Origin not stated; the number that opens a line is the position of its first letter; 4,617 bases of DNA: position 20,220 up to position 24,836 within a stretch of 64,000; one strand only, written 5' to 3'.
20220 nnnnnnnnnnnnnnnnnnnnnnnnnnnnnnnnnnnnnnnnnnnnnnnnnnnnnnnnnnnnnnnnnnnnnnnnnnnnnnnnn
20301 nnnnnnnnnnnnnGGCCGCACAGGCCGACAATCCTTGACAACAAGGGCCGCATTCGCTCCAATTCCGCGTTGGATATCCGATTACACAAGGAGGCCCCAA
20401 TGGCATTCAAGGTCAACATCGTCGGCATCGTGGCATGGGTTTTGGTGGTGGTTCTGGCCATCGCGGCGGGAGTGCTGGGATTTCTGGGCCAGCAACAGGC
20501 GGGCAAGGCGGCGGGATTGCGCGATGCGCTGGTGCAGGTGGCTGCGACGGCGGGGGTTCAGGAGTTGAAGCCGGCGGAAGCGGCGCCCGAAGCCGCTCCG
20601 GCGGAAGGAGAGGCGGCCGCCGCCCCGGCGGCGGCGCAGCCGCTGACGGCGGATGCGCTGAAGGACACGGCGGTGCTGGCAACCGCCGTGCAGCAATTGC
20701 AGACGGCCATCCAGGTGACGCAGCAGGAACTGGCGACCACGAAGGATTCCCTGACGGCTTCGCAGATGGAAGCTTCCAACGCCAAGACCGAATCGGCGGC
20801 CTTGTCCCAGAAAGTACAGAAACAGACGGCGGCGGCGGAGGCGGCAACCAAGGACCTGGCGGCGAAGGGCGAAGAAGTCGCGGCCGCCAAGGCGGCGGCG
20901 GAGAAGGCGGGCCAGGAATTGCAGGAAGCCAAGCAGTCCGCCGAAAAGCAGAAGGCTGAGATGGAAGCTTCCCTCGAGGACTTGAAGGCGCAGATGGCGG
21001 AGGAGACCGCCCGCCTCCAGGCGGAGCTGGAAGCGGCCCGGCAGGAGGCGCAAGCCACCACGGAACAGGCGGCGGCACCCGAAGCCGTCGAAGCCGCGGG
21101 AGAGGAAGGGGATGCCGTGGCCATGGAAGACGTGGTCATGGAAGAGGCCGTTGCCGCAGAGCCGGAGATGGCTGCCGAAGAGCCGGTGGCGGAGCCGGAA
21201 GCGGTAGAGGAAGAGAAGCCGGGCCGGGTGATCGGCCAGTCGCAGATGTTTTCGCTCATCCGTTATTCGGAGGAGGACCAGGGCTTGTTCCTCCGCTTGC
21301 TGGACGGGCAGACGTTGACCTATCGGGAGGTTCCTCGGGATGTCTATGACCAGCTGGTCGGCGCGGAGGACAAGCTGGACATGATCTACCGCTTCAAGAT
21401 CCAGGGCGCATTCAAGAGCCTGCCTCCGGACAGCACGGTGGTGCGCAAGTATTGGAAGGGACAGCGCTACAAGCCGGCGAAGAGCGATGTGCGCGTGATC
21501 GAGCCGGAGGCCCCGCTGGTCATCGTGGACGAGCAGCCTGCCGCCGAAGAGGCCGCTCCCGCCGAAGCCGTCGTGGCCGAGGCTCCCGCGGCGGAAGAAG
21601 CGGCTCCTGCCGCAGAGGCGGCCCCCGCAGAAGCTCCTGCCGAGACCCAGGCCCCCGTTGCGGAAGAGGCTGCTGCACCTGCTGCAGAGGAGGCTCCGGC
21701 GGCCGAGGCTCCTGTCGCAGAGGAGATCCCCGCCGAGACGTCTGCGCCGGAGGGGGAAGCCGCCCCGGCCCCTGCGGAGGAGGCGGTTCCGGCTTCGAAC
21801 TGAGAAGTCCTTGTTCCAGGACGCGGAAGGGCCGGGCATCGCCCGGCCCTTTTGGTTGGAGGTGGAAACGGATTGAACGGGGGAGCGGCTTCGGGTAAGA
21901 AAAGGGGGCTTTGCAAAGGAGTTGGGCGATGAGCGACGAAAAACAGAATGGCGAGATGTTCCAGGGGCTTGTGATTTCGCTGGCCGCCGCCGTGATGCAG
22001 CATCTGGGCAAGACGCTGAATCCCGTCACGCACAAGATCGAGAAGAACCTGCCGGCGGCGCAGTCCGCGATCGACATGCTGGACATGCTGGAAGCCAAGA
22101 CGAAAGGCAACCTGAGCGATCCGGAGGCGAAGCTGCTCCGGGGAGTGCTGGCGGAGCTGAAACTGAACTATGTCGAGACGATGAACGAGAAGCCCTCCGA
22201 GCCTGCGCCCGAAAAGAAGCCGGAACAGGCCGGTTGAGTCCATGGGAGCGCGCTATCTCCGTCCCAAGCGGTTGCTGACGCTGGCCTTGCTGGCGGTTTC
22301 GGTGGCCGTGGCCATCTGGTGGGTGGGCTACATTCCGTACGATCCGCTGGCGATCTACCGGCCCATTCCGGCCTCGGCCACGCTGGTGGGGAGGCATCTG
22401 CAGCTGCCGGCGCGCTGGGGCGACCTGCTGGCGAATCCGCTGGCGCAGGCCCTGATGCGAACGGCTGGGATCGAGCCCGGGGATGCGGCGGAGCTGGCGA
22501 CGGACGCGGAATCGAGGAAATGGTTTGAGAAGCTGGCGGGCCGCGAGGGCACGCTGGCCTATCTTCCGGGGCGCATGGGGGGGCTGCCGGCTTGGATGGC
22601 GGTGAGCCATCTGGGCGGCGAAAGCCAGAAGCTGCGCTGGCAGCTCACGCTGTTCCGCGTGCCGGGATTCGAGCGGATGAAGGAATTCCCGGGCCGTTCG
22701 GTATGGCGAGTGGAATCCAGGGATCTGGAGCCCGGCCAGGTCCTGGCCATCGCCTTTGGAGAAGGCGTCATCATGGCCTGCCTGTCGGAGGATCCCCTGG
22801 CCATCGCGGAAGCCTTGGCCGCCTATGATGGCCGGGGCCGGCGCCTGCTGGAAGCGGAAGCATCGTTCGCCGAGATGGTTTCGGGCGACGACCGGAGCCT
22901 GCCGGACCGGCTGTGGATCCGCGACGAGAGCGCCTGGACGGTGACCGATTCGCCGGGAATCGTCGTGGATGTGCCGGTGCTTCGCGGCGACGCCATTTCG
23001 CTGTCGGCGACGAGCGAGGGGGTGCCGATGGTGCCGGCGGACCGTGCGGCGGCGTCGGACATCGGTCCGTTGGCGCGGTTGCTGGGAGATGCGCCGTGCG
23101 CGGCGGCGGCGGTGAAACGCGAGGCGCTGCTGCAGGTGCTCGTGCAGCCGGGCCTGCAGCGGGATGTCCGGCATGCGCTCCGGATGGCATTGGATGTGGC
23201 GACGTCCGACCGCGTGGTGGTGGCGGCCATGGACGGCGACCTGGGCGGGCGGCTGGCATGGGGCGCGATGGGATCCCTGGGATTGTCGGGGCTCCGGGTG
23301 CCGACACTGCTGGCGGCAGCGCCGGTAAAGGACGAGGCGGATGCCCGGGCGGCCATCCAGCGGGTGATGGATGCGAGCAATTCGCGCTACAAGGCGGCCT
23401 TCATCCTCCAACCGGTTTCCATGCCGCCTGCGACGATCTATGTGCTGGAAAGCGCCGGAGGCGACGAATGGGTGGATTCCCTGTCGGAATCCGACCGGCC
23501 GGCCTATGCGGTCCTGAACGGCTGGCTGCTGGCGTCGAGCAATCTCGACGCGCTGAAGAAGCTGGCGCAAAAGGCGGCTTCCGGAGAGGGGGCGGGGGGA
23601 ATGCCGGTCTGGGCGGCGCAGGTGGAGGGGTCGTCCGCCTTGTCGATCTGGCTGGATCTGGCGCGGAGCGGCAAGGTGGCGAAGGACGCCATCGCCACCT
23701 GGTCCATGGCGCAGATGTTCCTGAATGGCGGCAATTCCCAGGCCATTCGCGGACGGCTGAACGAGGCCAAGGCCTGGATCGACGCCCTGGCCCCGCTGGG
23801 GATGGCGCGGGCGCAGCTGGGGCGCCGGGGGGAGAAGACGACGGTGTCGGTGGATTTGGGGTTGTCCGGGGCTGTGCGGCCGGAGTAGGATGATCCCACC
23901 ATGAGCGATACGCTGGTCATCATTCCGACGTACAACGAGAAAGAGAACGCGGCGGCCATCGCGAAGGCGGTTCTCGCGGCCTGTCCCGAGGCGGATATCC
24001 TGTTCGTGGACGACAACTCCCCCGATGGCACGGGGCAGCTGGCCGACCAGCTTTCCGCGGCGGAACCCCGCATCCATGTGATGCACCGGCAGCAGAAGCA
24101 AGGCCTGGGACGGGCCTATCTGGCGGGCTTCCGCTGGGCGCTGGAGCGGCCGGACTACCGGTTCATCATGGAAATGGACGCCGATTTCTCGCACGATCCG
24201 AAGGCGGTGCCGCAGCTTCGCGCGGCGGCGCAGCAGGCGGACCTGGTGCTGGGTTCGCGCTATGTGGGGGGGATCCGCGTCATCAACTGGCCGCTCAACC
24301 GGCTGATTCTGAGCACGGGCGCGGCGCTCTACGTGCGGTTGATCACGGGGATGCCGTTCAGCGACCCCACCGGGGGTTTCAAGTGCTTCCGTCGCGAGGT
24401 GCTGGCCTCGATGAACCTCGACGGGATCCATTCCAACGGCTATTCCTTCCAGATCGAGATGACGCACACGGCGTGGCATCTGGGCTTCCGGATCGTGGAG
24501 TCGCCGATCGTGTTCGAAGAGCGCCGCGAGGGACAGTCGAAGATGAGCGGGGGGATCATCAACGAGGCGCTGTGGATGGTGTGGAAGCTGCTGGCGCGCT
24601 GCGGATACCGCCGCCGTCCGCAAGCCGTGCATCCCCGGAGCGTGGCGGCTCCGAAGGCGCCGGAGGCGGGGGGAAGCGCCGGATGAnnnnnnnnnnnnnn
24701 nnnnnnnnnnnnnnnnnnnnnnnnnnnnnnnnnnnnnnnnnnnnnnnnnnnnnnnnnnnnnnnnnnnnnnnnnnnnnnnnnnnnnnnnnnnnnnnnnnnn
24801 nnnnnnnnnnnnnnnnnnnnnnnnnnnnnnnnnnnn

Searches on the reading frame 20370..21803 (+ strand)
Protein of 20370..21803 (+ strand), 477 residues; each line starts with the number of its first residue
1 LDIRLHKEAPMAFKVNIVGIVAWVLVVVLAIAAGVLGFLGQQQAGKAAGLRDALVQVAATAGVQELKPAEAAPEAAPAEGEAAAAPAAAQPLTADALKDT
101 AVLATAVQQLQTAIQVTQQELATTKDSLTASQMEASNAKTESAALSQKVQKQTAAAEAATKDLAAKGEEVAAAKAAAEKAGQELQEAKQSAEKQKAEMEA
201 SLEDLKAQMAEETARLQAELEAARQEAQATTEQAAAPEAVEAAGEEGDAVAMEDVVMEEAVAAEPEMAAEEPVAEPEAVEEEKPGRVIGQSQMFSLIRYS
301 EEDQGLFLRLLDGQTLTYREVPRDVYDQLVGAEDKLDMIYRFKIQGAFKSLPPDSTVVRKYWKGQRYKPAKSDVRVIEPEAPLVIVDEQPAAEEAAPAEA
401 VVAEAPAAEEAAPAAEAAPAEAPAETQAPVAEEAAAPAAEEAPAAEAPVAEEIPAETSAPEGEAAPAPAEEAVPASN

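Call 42: search_protein_families(library=pfam, proteins=[window:20370-21803:+], max_evalue=0.00001)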
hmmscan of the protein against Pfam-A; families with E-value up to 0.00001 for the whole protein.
window:20370-21803:+ (477 aa): 1 family
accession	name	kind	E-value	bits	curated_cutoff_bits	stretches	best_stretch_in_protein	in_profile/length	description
PF13619.11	KTSC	-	8.1e-06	25.9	25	0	290-335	1-46/58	KTSC domain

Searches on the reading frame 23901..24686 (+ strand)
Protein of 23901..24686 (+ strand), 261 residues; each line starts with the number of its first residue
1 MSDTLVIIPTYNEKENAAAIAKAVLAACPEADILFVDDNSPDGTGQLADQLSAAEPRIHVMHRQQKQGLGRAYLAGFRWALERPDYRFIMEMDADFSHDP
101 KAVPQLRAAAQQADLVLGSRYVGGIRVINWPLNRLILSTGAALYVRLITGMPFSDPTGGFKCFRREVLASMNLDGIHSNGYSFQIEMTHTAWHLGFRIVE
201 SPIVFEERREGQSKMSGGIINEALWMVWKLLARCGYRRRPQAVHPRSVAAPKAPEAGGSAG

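Call 42: search_protein_families(library=pfam, proteins=[window:23901-24686:+], max_evalue=0.00001)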
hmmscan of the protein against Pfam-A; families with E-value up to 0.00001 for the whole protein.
window:23901-24686:+ (261 aa): 1 family
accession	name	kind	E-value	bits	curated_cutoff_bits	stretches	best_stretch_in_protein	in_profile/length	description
PF00535.33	Glycos_transf_2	-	7.3e-29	101.3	23.3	1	6-168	2-164/168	Glycosyl transferase family 2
